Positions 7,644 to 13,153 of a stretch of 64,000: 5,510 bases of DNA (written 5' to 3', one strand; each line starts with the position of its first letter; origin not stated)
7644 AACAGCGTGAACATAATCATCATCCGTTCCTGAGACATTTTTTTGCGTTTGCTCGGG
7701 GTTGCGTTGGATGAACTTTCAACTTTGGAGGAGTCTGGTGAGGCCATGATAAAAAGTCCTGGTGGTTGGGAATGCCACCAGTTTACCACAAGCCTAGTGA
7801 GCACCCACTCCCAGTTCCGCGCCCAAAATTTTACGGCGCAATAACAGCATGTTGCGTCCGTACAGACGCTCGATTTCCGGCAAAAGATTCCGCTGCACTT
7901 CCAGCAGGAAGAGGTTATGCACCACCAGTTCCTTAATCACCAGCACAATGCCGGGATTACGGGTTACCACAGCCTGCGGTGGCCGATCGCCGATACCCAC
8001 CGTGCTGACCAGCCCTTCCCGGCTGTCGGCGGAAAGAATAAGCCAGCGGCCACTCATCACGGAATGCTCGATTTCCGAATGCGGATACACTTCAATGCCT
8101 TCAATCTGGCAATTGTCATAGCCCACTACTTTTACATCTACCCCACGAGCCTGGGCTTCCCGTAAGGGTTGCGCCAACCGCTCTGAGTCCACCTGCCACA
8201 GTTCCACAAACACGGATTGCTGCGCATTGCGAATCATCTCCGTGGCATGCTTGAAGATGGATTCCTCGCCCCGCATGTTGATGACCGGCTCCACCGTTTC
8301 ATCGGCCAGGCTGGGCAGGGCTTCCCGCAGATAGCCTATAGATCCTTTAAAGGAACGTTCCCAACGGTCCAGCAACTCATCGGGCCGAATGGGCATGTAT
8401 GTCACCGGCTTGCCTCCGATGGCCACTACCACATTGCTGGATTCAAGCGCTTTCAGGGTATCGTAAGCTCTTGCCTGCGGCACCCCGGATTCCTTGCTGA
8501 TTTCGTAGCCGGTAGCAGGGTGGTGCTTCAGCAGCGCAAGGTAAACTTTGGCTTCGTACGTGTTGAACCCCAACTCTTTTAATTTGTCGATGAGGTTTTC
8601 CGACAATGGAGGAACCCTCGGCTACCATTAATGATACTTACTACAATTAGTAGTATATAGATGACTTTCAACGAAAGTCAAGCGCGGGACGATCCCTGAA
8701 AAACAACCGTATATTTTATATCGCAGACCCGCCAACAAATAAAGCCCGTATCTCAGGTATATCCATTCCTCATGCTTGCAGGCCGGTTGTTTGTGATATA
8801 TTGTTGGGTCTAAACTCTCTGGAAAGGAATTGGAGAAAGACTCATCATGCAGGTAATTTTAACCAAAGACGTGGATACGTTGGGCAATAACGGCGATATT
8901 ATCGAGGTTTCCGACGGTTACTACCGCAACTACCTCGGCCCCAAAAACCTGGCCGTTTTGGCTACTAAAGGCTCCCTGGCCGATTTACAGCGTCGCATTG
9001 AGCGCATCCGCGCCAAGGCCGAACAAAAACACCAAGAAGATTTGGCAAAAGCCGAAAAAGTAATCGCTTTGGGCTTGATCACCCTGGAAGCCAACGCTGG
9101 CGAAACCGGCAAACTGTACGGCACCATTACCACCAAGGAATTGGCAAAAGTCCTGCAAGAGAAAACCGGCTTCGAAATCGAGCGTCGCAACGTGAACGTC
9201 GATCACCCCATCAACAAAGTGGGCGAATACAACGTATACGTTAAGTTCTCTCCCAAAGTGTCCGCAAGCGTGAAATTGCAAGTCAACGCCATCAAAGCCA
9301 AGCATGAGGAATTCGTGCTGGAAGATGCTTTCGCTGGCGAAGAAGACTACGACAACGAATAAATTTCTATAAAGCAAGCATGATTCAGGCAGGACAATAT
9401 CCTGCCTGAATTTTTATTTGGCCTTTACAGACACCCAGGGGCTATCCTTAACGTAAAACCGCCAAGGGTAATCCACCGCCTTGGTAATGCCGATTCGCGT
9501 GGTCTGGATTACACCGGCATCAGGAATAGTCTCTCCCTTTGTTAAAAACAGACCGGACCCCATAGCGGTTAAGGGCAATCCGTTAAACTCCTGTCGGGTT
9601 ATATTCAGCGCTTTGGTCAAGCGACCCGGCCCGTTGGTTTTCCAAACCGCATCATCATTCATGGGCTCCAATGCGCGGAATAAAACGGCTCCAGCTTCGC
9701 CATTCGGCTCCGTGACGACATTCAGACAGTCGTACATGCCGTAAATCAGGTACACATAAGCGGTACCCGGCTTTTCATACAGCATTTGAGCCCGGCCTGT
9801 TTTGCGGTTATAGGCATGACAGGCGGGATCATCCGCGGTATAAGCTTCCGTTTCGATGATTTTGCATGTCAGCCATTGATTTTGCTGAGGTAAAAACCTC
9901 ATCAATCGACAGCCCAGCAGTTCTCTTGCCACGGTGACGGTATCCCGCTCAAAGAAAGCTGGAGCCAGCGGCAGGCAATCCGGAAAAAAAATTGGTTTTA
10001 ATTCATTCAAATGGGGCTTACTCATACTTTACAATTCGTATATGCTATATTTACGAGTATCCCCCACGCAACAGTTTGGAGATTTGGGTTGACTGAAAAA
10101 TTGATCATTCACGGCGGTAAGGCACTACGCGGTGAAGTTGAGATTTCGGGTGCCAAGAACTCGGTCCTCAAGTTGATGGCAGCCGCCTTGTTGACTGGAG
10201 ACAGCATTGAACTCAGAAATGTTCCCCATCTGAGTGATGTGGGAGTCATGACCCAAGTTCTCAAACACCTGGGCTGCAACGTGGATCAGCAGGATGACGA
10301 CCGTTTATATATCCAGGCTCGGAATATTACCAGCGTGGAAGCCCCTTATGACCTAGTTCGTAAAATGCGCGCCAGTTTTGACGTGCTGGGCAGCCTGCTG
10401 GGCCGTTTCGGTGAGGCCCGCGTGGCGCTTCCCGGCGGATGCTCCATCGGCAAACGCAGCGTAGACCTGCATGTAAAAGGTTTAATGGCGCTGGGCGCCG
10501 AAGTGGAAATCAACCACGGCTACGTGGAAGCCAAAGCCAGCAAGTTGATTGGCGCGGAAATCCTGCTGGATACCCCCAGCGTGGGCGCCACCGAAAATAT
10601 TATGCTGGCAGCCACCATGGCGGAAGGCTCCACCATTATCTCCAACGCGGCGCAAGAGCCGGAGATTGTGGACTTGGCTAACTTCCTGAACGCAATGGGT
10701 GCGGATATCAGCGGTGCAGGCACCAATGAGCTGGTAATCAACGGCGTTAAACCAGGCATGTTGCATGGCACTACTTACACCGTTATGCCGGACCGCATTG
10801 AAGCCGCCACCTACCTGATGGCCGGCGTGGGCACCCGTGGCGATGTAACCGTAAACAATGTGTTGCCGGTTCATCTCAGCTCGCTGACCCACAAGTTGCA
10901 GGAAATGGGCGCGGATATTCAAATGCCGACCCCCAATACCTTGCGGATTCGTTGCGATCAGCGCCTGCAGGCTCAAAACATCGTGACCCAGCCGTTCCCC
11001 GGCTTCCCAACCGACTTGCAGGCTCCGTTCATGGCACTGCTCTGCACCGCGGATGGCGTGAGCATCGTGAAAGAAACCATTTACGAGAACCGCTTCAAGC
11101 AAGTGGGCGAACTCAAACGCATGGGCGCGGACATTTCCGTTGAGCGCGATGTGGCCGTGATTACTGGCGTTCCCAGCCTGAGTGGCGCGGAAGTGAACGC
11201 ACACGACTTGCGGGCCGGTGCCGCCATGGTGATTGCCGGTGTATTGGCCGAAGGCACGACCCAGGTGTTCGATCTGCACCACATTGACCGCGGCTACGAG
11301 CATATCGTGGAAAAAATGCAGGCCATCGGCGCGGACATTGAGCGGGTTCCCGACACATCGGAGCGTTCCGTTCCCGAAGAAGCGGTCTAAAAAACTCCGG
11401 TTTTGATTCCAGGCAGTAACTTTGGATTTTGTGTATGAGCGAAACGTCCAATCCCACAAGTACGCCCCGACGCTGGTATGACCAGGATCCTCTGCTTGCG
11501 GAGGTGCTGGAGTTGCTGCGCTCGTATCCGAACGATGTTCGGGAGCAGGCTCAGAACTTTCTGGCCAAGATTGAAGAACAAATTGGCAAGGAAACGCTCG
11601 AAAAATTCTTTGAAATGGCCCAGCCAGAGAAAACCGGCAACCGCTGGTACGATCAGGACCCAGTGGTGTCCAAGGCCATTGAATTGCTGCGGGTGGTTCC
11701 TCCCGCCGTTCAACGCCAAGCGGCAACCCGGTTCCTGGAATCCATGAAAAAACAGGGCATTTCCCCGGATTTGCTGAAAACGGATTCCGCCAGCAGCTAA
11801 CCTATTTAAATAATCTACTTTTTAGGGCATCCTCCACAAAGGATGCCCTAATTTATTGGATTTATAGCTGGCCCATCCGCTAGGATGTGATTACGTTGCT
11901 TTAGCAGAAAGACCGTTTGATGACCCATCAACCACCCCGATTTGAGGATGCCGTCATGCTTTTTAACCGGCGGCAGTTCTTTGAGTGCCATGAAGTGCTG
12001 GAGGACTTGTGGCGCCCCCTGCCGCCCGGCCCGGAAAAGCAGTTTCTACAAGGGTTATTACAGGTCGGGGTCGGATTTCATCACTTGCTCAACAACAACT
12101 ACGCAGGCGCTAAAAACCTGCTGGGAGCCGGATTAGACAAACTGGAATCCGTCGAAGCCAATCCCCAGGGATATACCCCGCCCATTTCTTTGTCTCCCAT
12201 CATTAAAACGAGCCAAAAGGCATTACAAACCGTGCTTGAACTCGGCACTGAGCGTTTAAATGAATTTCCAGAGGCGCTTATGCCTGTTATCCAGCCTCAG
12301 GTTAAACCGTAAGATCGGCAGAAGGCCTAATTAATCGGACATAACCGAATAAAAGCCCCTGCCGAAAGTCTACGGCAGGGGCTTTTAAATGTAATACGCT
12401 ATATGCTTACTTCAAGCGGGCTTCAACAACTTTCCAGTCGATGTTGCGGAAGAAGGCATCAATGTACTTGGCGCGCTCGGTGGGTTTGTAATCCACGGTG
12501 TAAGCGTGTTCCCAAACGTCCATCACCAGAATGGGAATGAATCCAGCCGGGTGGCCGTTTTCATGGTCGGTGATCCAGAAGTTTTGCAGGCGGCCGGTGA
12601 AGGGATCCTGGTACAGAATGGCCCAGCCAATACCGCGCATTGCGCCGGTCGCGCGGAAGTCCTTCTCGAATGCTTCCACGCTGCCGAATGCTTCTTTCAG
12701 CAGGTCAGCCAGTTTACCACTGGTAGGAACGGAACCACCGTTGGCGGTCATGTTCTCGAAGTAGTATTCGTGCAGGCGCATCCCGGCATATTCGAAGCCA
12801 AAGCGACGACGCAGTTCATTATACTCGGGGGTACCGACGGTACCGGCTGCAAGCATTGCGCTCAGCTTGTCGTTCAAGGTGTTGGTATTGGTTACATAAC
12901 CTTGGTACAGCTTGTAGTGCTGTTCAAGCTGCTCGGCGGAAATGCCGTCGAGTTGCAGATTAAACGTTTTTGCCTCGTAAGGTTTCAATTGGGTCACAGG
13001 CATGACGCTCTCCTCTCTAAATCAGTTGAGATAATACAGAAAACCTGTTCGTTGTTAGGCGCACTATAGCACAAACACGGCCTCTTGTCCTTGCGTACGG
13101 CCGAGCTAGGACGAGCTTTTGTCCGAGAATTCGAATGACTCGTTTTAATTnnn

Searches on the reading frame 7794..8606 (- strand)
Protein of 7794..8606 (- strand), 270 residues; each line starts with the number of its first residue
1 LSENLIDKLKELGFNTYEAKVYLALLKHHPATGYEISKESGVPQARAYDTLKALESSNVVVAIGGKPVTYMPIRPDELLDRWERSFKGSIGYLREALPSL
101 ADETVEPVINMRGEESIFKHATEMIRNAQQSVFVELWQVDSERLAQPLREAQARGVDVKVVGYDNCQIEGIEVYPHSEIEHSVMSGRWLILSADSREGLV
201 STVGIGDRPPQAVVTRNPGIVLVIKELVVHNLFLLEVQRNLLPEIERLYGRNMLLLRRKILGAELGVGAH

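Call 76: search_protein_families(library=pfam, proteins=[window:7794-8606:-], max_evalue=0.00001)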
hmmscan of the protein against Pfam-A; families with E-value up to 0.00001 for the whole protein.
window:7794-8606:- (270 aa): 2 families
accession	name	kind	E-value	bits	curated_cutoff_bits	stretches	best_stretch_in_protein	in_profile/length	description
PF01978.25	TrmB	-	2.7e-21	75.6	25.6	1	9-75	1-67/68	Sugar-specific transcriptional regulator TrmB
PF11495.14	Regulator_TrmB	-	7.9e-08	32.3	22.2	1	108-223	2-119/233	Archaeal transcriptional regulator TrmB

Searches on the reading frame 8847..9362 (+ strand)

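Call 76: search_protein_families(library=pfam, proteins=[window:8847-9362:+], max_evalue=0.00001)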
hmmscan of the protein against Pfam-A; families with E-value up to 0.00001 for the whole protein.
window:8847-9362:+ (171 aa): 2 families
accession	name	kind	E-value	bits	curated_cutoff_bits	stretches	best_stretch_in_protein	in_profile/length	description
PF03948.19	Ribosomal_L9_C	-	4.8e-22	78.6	23.2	1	69-147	7-85/86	Ribosomal protein L9, C-terminal domain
PF01281.25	Ribosomal_L9_N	-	9.6e-21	73.5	20.7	1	1-46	1-46/47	Ribosomal protein L9, N-terminal domain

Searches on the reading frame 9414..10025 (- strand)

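Call 76: search_protein_families(library=pfam, proteins=[window:9414-10025:-], max_evalue=0.00001)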
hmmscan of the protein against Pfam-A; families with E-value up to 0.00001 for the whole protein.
window:9414-10025:- (203 aa): 1 family
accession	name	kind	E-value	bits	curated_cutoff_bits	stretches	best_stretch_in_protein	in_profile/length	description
PF02245.21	Pur_DNA_glyco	-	2e-57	193.9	27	1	24-196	2-181/181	Methylpurine-DNA glycosylase (MPG)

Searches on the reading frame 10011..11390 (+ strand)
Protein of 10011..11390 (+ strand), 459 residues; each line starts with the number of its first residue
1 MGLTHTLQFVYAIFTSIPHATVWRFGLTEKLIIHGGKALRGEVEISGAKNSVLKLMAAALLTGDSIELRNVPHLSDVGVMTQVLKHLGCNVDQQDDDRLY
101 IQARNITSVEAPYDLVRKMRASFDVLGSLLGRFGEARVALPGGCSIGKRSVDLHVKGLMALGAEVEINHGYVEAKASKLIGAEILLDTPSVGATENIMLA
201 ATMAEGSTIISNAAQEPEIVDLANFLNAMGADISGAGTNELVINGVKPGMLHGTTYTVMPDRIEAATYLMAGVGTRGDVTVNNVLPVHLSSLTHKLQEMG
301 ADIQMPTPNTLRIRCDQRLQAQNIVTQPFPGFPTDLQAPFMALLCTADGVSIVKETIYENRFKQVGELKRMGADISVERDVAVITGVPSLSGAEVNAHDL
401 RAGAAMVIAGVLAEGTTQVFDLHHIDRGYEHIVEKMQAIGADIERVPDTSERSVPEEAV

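Call 54: search_protein_families(library=pfam, proteins=[window:10011-11390:+], max_evalue=0.000001)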
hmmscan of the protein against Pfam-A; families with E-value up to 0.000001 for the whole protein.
window:10011-11390:+ (459 aa): 1 family
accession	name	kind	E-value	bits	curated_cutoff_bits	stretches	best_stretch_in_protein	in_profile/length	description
PF00275.25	EPSP_synthase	-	3.2e-108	362.6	22.8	1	34-436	2-417/417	EPSP synthase (3-phosphoshikimate 1-carboxyvinyltransferase)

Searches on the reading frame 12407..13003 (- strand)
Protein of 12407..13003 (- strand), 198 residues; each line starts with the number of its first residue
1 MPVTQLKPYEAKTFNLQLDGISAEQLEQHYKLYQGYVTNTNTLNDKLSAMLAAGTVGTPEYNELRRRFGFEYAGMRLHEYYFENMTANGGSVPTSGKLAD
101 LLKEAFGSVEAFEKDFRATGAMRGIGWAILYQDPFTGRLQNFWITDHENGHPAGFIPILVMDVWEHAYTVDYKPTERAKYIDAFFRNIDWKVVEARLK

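Call 76: search_protein_families(library=pfam, proteins=[window:12407-13003:-], max_evalue=0.00001)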
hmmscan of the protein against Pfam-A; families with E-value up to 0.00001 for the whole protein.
window:12407-13003:- (198 aa): 2 families
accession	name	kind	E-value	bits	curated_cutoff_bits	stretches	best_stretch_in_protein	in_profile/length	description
PF02777.23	Sod_Fe_C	-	1.2e-27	96.3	20.9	1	95-196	2-102/102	Iron/manganese superoxide dismutases, C-terminal domain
PF00081.27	Sod_Fe_N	-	4.9e-06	27.4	27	1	21-86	18-82/82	Iron/manganese superoxide dismutases, alpha-hairpin domain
